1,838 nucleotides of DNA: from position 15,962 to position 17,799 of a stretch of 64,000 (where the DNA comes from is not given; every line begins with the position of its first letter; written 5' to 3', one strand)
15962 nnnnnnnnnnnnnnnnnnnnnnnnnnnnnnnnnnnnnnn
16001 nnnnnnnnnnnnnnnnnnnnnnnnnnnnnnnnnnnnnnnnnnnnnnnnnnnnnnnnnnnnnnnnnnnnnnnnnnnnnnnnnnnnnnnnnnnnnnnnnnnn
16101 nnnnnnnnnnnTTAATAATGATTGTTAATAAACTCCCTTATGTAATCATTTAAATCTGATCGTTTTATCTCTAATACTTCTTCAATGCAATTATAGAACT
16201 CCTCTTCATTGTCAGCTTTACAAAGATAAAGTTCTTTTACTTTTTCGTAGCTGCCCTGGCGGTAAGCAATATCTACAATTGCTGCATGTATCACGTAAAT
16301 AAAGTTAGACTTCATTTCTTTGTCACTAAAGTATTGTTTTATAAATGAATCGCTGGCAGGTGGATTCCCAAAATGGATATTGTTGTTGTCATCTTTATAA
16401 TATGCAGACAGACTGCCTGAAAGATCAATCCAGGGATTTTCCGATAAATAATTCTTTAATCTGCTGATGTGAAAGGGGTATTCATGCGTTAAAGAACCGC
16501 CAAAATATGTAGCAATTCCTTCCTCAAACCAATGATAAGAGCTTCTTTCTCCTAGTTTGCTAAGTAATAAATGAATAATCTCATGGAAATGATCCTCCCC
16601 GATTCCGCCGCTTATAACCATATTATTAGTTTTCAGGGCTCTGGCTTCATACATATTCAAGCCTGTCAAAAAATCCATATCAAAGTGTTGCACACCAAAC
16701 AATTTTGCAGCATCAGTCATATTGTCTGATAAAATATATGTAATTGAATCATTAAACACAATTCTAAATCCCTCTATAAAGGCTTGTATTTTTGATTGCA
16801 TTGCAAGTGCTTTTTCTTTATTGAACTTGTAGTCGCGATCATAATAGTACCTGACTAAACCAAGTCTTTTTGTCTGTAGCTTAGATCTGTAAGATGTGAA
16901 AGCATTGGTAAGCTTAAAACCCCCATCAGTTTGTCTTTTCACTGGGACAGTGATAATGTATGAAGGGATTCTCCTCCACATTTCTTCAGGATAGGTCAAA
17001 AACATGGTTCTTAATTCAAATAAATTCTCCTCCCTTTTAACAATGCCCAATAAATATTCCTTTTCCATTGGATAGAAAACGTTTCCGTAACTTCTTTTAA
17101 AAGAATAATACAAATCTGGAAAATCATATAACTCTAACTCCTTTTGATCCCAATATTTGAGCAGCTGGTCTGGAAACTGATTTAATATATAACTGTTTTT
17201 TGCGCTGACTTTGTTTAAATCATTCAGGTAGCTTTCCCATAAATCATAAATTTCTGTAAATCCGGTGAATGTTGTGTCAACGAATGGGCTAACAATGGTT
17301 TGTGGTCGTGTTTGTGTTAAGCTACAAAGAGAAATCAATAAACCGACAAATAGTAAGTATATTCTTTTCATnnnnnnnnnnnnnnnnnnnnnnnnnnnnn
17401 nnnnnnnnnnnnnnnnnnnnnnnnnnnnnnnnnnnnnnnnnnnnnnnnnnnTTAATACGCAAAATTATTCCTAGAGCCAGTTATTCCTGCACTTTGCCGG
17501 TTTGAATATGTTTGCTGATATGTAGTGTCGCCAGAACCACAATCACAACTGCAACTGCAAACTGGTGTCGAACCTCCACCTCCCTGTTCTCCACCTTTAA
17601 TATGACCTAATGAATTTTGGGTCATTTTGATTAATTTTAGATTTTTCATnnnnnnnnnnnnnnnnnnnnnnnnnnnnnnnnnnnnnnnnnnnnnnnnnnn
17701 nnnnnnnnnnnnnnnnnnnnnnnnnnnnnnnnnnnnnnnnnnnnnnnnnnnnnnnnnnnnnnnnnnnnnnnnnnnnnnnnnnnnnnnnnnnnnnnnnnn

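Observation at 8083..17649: Complete GG-leader radical-SAM + pseudo-rSAM RiPP operon with Gly4-S/T-T-P-x-CxCxCxC core peptides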

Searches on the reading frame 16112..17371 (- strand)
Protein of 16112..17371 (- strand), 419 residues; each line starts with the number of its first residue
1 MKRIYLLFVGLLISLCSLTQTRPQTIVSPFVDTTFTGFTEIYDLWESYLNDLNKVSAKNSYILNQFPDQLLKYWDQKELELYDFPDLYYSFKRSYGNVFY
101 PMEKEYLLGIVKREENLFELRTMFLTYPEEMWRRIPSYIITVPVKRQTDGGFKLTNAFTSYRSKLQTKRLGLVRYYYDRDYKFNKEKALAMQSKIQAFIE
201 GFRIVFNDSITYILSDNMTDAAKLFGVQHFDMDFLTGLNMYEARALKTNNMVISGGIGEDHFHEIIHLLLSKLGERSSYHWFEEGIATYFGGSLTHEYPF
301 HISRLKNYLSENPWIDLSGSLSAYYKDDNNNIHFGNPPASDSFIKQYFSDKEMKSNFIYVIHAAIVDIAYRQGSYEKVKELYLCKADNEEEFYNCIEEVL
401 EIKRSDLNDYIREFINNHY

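Call 5: search_protein_families(library=ncbifam, proteins=[window:16112-17371:-], max_evalue=0.01)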
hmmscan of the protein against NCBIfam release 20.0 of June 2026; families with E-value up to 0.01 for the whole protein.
window:16112-17371:- (419 aa): 0 families

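Call 6: search_protein_families(library=pfam, proteins=[window:16112-17371:-], max_evalue=0.01)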
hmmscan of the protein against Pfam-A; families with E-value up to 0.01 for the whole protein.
window:16112-17371:- (419 aa): 1 family
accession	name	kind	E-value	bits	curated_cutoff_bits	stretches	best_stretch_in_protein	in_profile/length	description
PF02055.22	Glyco_hydro_30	-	0.0094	15.4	23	0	329-383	13-66/348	Glycosyl hydrolase family 30 TIM-barrel domain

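Call 15: find_homologous_proteins(query=window:16112-17371:-, max_evalue=0.001)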
Query window:16112-17371:- (419 aa): 19 proteins with E <= 0.001 among 3079 candidates.
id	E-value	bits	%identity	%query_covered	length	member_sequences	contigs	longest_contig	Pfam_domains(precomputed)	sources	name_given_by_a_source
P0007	9.1e-284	959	100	100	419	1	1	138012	-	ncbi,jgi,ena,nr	ncbi:MAG: hypothetical protein M0Q90_04195 [Bacteroidales bacterium]|nr:hypothetical protein [Bacter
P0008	1.8e-219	747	77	100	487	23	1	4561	-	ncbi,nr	ncbi:MAG: hypothetical protein H0S78_04310 [Tissierellales bacterium]|nr:hypothetical protein [Tissi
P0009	1.7e-197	674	71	100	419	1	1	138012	-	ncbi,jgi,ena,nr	ncbi:MAG: hypothetical protein M0Q90_04185 [Bacteroidales bacterium]|nr:hypothetical protein [Bacter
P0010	2.8e-194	664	71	100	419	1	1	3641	-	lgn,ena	-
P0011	3.6e-187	641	68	100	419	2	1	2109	-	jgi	-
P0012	2.5e-179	615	64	100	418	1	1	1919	-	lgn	-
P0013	3.4e-135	469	66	76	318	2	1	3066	-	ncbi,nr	ncbi:MAG: hypothetical protein KJ754_12110 [Bacteroidetes bacterium]|nr:hypothetical protein [Bacter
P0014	3.8e-123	430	48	100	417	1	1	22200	-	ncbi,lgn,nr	ncbi:MAG: hypothetical protein Q8M23_06075 [Bacteroidales bacterium]|nr:hypothetical protein [Bacter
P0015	8.9e-115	402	48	100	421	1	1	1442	-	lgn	-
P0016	1.1e-110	389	46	100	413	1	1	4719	-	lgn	-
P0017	5.2e-110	386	77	53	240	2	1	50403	-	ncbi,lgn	-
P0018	1.7e-100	355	41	98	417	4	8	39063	-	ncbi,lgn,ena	-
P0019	1.7e-98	348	42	99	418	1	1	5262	-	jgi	-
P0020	6.1e-97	343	43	100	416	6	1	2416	-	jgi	-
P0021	2.6e-96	341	42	96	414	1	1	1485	-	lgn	-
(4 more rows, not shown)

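Call 16: find_encoding_contigs(protein=P0014, flank=10000, max_places=2)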
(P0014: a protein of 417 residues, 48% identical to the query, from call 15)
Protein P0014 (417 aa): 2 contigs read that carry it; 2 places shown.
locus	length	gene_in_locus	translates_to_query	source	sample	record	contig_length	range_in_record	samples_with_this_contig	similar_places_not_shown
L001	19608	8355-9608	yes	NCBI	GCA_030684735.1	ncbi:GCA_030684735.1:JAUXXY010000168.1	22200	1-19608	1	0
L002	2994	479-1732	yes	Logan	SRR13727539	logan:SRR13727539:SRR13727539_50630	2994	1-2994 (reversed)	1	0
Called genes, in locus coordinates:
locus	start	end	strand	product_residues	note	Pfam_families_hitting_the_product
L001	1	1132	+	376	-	PF00557:Peptidase_M24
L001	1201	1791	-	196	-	PF01467:CTP_transf_like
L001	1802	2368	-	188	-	PF00625:Guanylate_kin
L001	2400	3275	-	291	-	PF03755:YicC-like_N, PF08340:YicC-like_C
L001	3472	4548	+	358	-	PF13091:PLDc_2, PF11495:TrmB_EBD_N (faint), PF00614:PLDc (weak), PF13091:PLDc_2, PF00614:PLDc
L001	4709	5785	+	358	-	PF03706:LPG_synthase_TM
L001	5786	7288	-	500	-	PF03951:Gln-synt_N, PF00120:Gln-synt_C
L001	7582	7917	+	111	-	-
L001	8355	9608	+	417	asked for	-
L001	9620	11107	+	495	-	PF13353:Fer4_12 (faint), PF04055:Radical_SAM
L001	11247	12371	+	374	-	-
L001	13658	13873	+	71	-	-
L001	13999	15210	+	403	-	-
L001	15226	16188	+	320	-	-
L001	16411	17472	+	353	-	PF13186:SPASM (weak)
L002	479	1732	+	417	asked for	-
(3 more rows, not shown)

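Call 17: find_encoding_contigs(protein=P0018, flank=10000, max_places=3)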
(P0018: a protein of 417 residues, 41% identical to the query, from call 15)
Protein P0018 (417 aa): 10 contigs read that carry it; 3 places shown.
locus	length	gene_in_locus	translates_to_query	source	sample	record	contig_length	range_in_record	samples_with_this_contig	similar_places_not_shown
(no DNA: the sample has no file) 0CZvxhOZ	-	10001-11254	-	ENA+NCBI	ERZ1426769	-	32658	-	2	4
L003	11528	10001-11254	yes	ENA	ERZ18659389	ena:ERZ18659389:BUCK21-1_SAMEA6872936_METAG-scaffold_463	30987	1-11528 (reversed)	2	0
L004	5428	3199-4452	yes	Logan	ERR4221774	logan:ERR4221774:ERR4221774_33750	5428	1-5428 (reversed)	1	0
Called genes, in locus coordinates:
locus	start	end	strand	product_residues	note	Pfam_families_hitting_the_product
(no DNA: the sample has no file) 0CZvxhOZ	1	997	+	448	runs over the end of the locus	PF00202:Aminotran_3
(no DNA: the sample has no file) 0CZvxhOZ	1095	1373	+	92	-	PF10543:ORF6N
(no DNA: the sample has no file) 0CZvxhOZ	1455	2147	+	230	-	PF02498:Bro-N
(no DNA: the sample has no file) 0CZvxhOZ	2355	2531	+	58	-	-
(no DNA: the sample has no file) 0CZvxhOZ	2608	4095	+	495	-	PF00383:dCMP_cyt_deam_1, PF13749:HATPase_c_4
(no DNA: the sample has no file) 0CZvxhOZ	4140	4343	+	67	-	-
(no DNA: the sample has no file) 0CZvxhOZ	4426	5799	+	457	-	PF07969:Amidohydro_3, PF01979:Amidohydro_1, PF07969:Amidohydro_3 (weak)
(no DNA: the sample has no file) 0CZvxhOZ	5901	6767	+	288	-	PF00795:CN_hydrolase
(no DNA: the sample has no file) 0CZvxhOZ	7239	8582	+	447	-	PF14691:Fer4_20, PF00070:Pyr_redox (faint), PF01266:DAO (faint), PF07992:Pyr_redox_2, PF12831:FAD_oxidored (faint), PF13241:NAD_binding_7 (faint), PF13450:NAD_binding_8, PF13738:Pyr_redox_3 (faint)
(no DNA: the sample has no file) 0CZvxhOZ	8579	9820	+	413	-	PF01180:DHO_dh, PF00037:Fer4 (faint), PF12797:Fer4_2 (faint), PF12800:Fer4_4 (faint), PF12837:Fer4_6 (weak), PF12838:Fer4_7, PF13237:Fer4_10 (weak), PF14697:Fer4_21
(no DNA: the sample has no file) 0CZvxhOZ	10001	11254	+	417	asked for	-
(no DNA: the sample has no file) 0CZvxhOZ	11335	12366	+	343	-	PF18962:Por_Secre_tail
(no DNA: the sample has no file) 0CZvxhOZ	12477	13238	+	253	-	PF02633:Creatininase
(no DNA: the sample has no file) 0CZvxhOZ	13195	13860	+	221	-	-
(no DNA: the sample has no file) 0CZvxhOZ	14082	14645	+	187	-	PF08002:DUF1697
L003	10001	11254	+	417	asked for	-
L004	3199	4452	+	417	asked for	-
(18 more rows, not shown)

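Call 18: find_encoding_contigs(protein=P0017, flank=10000, max_places=2)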
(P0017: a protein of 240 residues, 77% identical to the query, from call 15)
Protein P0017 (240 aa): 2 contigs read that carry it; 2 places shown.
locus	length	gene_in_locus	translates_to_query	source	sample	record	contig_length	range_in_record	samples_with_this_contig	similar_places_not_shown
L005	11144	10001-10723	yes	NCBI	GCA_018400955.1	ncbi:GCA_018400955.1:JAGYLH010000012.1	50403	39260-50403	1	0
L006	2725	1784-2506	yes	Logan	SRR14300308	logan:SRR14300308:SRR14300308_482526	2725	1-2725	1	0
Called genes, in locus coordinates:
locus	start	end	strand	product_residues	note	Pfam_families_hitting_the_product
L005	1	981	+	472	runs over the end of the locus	PF00515:TPR_1 (faint), PF07719:TPR_2 (faint), PF13432:TPR_16 (weak)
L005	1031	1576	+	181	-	PF06835:LptC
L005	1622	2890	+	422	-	PF01595:CNNM, PF00571:CBS (faint), PF03471:CorC_HlyC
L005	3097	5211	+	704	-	PF13623:SurA_N_2, PF13624:SurA_N_3, PF13145:Rotamase_2 (weak), PF13616:Rotamase_3, PF00639:Rotamase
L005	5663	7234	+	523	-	PF00488:MutS_V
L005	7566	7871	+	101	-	PF21956:DUF6922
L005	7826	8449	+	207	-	PF08843:AbiEii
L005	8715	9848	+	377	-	PF00004:AAA (faint), PF13173:AAA_14, PF13401:AAA_22 (faint), PF13635:DUF4143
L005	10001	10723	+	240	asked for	-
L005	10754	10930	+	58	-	-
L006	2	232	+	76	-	?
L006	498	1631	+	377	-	PF00004:AAA (faint), PF13173:AAA_14, PF13401:AAA_22 (faint), PF13635:DUF4143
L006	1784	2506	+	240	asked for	-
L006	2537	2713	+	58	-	-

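Call 22: search_solved_structures(query=window:16112-17371:-, max_evalue=10, show_alignments=2)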
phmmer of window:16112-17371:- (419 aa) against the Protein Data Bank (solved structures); distinct sequences matched with E-value up to 10: 1.
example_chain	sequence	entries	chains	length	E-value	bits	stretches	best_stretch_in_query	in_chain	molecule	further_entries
9vfj_D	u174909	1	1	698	0.16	14.1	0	65-123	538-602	Photosystem I reaction center subunit II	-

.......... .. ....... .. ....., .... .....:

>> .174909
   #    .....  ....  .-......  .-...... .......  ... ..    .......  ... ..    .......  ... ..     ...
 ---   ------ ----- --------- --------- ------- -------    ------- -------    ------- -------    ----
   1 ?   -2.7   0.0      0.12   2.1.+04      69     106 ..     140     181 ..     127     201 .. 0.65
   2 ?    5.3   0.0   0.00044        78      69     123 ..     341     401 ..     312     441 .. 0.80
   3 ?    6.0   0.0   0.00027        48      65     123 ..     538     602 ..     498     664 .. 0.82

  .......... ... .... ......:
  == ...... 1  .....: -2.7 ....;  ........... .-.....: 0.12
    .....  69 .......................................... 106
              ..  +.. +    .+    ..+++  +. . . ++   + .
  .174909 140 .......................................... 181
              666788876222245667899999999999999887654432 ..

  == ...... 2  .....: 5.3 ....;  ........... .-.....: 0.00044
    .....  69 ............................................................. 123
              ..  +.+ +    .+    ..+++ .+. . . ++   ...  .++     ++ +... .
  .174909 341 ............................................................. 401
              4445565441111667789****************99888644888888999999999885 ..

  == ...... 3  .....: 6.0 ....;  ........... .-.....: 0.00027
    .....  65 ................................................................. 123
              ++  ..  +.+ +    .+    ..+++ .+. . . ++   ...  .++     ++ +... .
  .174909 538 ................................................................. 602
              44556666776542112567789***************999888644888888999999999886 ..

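Call 32: predict_structure(alignment_id=A2)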
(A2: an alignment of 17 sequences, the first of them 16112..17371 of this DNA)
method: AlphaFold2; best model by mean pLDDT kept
length: 419 residues; sequences in the alignment: 17
mean_pLDDT: 85.4   pTM: 0.83
mean pLDDT of the five models: 85.4, 85.3, 82.7, 82.3, 80.4
residues with pLDDT >= 90: 229; 70-90: 126; 50-70: 44; < 50: 20
segments of 3 or more residues with pLDDT < 50: 16-23, 94-97, 130-132, 235-239
pLDDT, mean of each block of 10 residues (from residue 1): 70 52 55 76 93 85 84 95 84 54 80 89 73 68 93 94 93 94 94 96 92 90 87 52 83 89 93 78 95 90 95 95 92 88 84 85 98 97 92 97 97 97
secondary structure, 60 per line:
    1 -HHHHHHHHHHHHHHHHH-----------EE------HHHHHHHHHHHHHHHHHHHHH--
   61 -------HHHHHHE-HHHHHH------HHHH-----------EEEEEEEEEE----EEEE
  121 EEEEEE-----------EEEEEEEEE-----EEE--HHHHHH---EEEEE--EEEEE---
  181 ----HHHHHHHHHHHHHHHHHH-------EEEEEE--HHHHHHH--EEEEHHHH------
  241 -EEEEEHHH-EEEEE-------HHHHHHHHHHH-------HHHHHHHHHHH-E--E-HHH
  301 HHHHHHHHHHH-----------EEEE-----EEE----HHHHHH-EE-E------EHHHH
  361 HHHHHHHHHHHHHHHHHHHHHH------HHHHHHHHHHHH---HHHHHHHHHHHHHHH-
elements in order: H2-18 H38-58 H68-73 H76-81 H88-91 E103-112 E117-126 E138-146 E152-154 H157-162 E166-170 E173-177 H185-202 E210-215 H218-224 E227-230 H231-234 E242-246 E251-255 H263-273 H281-291 H298-311 E323-326 E332-334 H339-344 H357-382 H389-400 H404-418

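Call 36: fold_search(model_id=the predicted structure, library=pdb)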
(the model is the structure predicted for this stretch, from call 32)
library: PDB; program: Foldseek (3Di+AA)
matches with E <= 10: 765; with E <= 0.001: 40
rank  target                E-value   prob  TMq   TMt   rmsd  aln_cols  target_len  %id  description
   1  8p0i_B                1.8e-05  1.00  0.33  0.19   9.4       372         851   10  Crystal structure of the open conformation of insulin-regulated aminopeptidase in complex with a small-MW inhibitor (released 2024-09-04)
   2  8p0i_A                1.8e-05  1.00  0.31  0.17  10.7       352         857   10  Crystal structure of the open conformation of insulin-regulated aminopeptidase in complex with a small-MW inhibitor (released 2024-09-04)
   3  6ydx_A                2.0e-05  1.00  0.30  0.17  11.0       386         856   11  Insulin-regulated aminopeptidase complexed with a macrocyclic peptidic inhibitor (released 2020-07-22)
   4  4p8q_B                3.5e-05  1.00  0.33  0.19   9.8       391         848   11  Crystal Structure of Human Insulin Regulated Aminopeptidase with Alanine in Active Site (released 2014-12-03)
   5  8cgp_B                3.7e-05  1.00  0.33  0.19   9.7       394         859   11  Insulin regulated aminopeptidase (IRAP) in complex with an allosteric aryl sulfonamide inhibitor (released 2024-01-31)
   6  4z7i_B                5.8e-05  1.00  0.31  0.18  10.1       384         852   12  Crystal structure of insulin regulated aminopeptidase in complex with ligand (released 2015-08-26)
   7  8cgw_B                6.2e-05  1.00  0.31  0.18  11.5       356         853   11  Insulin-regulated aminopeptidase (IRAP) in complex with an allosteric benzopyran-based inhibitor (released 2024-01-31)
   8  2dq6                  6.5e-05  1.00  0.32  0.18  11.4       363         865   11  Crystal Structure of Aminopeptidase N from Escherichia coli (released 2006-08-01)
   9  5yo1                  6.5e-05  1.00  0.32  0.17  11.5       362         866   11  Structure of ePepN E298A mutant in complex with Puromycin (released 2018-11-07)
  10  2dqm                  6.9e-05  1.00  0.32  0.18  11.4       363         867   11  Crystal Structure of Aminopeptidase N complexed with bestatin (released 2006-08-01)
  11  1z1w                  8.2e-05  1.00  0.31  0.19   9.5       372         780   10  Crystal structures of the tricorn interacting facor F3 from Thermoplasma acidophilum, a zinc aminopeptidase in three dif (released 2005-05-31)
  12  4p8q_A                8.7e-05  1.00  0.33  0.18  10.5       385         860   10  Crystal Structure of Human Insulin Regulated Aminopeptidase with Alanine in Active Site (released 2014-12-03)
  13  6mgq_B                1.0e-04  1.00  0.31  0.18  10.1       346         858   12  ERAP1 in the open conformation bound to 10mer phosphinic inhibitor DG014 (released 2019-12-18)
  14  5mfr                  1.2e-04  1.00  0.32  0.17  11.6       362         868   11  The crystal structure of E. coli Aminopeptidase N in complex with 7-amino-5,7,8,9-tetrahydrobenzocyclohepten-6-one (released 2017-04-19)
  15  4z7i_A                1.8e-04  1.00  0.31  0.18  10.6       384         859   12  Crystal structure of insulin regulated aminopeptidase in complex with ligand (released 2015-08-26)
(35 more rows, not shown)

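Call 92: search_solved_structures(query=A2, max_evalue=1, show_alignments=1)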
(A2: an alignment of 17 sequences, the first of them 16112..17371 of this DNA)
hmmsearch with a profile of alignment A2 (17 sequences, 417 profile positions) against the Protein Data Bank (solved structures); distinct sequences matched with E-value up to 1: 2.
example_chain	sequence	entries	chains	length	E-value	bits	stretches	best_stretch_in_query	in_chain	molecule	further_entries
9vfj_D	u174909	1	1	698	7e-05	25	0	63-122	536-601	Photosystem I reaction center subunit II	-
9vjs_D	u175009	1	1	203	0.8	11.6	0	65-122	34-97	PsaD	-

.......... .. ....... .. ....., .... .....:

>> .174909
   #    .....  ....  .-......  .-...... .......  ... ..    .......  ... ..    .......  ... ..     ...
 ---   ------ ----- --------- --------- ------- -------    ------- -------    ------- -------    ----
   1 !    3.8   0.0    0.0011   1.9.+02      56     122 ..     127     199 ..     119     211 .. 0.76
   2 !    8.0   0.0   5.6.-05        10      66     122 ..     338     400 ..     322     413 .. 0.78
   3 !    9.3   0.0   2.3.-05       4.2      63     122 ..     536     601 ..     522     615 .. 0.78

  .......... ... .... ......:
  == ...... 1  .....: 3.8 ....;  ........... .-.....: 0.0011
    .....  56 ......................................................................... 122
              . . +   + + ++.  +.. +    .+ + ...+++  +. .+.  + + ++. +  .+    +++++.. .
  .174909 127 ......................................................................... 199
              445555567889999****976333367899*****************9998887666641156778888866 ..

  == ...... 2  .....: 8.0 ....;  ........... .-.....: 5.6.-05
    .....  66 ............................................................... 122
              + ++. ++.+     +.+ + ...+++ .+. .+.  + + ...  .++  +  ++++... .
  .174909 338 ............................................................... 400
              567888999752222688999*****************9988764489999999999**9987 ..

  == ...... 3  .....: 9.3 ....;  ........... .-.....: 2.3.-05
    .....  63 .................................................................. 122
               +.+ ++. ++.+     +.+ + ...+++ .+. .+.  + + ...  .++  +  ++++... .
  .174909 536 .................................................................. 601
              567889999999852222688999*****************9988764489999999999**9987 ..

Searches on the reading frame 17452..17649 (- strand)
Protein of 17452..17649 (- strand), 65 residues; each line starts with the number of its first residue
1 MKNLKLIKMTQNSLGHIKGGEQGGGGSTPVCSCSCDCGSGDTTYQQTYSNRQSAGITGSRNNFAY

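Call 5: search_protein_families(library=ncbifam, proteins=[window:17452-17649:-], max_evalue=0.01)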
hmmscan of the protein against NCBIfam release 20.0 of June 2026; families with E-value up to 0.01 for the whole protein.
window:17452-17649:- (65 aa): 0 families

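Call 6: search_protein_families(library=pfam, proteins=[window:17452-17649:-], max_evalue=0.01)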
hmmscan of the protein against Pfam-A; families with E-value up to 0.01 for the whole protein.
window:17452-17649:- (65 aa): 0 families

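Call 7: search_protein_families(library=ncbifam, proteins=[window:17452-17649:-], max_evalue=10)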
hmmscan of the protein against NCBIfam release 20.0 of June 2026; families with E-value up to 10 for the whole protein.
window:17452-17649:- (65 aa): 0 families

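Call 13: find_homologous_proteins(query=window:17452-17649:-, max_evalue=0.01)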
Query window:17452-17649:- (65 aa): 6 proteins with E <= 0.01 among 6 candidates.
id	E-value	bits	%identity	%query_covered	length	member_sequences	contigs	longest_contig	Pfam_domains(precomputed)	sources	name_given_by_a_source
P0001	1.2e-36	141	100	100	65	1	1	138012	-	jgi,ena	-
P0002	5.0e-26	107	74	100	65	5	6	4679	-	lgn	-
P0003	2.6e-25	105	75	100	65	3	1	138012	-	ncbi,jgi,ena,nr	ncbi:MAG: hypothetical protein M0Q90_04190 [Bacteroidales bacterium]|nr:hypothetical protein [Bacter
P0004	1.9e-21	93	66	100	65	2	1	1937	-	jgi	jgi:hypothetical protein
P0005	2.0e-15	74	74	71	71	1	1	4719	-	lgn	-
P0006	3.4e-13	67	57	94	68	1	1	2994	-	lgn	-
